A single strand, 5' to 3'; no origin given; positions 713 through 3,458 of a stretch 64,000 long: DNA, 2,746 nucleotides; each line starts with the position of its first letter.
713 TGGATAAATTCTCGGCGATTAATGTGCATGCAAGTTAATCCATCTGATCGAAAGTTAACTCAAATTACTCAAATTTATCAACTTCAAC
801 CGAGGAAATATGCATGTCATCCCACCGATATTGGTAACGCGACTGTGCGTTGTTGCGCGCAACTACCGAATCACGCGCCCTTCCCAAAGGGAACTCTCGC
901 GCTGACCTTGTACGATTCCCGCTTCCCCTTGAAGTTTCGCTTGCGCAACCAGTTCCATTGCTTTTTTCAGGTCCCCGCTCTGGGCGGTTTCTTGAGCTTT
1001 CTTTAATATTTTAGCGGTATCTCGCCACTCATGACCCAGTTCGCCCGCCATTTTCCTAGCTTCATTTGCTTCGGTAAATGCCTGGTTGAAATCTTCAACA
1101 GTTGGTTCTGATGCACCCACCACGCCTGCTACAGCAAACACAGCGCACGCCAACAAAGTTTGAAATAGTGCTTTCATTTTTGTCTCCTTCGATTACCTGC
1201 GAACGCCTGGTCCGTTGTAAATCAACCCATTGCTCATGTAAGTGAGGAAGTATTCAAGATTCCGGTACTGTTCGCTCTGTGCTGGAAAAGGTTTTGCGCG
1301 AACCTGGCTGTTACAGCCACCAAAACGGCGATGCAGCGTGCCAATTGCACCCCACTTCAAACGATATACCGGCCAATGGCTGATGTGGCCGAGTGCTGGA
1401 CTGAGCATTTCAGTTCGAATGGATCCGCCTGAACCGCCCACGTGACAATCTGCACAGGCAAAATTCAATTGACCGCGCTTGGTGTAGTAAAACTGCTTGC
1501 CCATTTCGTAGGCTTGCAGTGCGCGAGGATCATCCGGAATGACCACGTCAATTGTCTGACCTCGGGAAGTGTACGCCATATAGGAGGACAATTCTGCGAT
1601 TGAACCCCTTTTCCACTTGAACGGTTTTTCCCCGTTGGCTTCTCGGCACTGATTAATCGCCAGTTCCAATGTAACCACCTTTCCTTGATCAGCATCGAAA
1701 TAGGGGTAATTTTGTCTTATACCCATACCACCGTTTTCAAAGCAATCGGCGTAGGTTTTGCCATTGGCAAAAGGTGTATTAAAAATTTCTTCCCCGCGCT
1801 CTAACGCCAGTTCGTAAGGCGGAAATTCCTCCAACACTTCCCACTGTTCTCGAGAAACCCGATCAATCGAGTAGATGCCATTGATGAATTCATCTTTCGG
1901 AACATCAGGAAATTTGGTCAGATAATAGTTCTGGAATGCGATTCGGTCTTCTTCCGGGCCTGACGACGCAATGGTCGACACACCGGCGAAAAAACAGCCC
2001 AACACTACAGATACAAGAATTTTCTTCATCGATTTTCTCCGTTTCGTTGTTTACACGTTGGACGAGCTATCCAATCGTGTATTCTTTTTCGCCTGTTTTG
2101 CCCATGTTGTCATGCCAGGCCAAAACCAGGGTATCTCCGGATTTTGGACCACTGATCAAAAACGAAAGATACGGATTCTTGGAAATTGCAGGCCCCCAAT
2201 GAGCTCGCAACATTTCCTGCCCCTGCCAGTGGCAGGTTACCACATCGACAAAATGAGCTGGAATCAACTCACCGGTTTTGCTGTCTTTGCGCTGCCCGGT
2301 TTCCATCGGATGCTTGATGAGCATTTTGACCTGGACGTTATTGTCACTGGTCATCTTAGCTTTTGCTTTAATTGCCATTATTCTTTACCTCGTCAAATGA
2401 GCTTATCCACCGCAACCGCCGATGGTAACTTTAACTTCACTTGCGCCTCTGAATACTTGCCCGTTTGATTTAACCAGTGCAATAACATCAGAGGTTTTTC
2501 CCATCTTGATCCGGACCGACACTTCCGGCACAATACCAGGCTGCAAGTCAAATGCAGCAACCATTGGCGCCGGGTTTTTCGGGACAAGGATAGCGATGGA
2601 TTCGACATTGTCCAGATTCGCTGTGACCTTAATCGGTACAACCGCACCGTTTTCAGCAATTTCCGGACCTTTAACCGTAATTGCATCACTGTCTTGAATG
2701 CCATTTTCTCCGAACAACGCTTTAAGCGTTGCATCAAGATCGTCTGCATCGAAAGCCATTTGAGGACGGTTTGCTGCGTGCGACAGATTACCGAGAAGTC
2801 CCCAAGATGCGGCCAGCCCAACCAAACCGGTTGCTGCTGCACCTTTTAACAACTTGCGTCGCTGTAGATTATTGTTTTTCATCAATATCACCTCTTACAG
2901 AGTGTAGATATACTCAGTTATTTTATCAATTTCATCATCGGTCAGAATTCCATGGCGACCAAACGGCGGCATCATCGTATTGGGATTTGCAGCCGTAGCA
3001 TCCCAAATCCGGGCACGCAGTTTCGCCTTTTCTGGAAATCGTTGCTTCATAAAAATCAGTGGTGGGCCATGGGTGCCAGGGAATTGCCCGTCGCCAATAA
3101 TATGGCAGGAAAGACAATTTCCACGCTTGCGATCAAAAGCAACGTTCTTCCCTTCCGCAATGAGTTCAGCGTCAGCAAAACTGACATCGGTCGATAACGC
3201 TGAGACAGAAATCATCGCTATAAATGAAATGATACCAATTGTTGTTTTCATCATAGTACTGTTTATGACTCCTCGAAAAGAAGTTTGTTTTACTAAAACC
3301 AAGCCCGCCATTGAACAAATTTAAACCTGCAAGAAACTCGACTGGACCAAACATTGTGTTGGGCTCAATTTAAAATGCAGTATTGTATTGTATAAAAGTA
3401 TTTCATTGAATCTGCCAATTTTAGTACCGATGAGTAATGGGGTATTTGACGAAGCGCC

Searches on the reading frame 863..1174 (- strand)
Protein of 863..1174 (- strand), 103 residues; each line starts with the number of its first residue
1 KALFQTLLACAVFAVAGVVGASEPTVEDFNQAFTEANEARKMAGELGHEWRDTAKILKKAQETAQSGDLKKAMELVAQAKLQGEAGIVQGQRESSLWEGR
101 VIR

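Call 88: search_protein_families(library=pfam, proteins=[window:863-1174:-], max_evalue=0.01)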
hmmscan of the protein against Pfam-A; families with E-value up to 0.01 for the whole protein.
window:863-1174:- (103 aa): 2 families
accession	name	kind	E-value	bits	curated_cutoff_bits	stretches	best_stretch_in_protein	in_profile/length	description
PF08590.15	DUF1771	-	0.0036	18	28.7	1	48-84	10-46/64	Domain of unknown function (DUF1771)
PF16169.10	DUF4872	-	0.0056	16.9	28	1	35-79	119-162/173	Domain of unknown function (DUF4872)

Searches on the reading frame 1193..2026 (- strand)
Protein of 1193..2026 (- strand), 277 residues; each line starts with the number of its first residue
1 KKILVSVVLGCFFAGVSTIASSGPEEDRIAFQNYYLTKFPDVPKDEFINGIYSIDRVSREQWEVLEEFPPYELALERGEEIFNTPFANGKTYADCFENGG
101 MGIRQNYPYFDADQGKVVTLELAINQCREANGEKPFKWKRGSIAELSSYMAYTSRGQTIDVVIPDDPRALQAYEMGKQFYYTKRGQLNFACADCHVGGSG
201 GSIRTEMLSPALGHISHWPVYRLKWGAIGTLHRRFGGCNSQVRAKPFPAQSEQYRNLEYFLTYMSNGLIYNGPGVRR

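Call 3: search_protein_families(library=pfam, proteins=[window:1193-2026:-])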
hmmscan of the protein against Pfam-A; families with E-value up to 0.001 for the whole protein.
window:1193-2026:- (277 aa): 1 family
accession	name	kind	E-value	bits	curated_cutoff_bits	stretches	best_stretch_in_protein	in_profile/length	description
PF21342.2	SoxA-TsdA_cyt-c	-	7.8e-25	87.1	27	2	77-159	1-88/88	SoxA/TsdA, cytochrome c domain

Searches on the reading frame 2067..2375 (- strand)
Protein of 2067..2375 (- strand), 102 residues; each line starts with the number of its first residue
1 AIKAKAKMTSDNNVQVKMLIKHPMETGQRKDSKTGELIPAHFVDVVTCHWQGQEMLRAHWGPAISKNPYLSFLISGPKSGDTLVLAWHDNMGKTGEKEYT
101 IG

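Call 3: search_protein_families(library=pfam, proteins=[window:2067-2375:-])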
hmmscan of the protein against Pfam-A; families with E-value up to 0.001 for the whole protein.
window:2067-2375:- (102 aa): 1 family
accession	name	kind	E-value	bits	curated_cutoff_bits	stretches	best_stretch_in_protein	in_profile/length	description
PF08770.17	SoxZ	-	8.2e-34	115.7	25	1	6-99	4-97/98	Sulphur oxidation protein SoxZ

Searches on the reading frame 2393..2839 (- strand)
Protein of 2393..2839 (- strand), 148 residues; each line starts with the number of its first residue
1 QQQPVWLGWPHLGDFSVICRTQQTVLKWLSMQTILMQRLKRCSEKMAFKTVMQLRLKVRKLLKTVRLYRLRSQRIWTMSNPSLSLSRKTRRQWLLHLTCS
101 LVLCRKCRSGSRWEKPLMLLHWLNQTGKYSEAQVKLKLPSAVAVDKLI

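Call 3: search_protein_families(library=pfam, proteins=[window:2393-2839:-])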
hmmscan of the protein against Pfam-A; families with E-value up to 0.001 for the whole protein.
window:2393-2839:- (148 aa): 0 families

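Call 26: search_protein_families(library=ncbifam, proteins=[window:2393-2839:-])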
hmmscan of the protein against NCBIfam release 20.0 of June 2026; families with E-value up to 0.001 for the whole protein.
window:2393-2839:- (148 aa): 0 families

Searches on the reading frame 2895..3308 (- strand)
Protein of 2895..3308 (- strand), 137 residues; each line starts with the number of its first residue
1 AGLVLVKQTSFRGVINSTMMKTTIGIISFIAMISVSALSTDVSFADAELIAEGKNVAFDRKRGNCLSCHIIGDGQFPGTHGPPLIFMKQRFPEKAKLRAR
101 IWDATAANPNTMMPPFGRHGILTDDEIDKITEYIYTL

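Call 3: search_protein_families(library=pfam, proteins=[window:2895-3308:-])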
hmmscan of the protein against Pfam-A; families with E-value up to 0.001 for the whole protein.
window:2895-3308:- (137 aa): 2 families
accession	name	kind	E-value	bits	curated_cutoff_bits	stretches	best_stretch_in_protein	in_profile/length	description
PF00034.26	Cytochrom_C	-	1.6e-07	33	21.3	1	51-137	2-89/90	Cytochrome c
PF13442.11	Cytochrome_CBB3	-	3e-07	31.1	27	1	64-134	13-68/68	Cytochrome C oxidase, cbb3-type, subunit III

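Call 26: search_protein_families(library=ncbifam, proteins=[window:2895-3308:-])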
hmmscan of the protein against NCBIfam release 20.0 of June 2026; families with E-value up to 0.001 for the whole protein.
window:2895-3308:- (137 aa): 1 family
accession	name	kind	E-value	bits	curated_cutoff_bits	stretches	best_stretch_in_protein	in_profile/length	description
TIGR04485.1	thiosulf_SoxX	equivalog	2.5e-26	92.2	61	1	61-137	1-78/78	sulfur oxidation c-type cytochrome SoxX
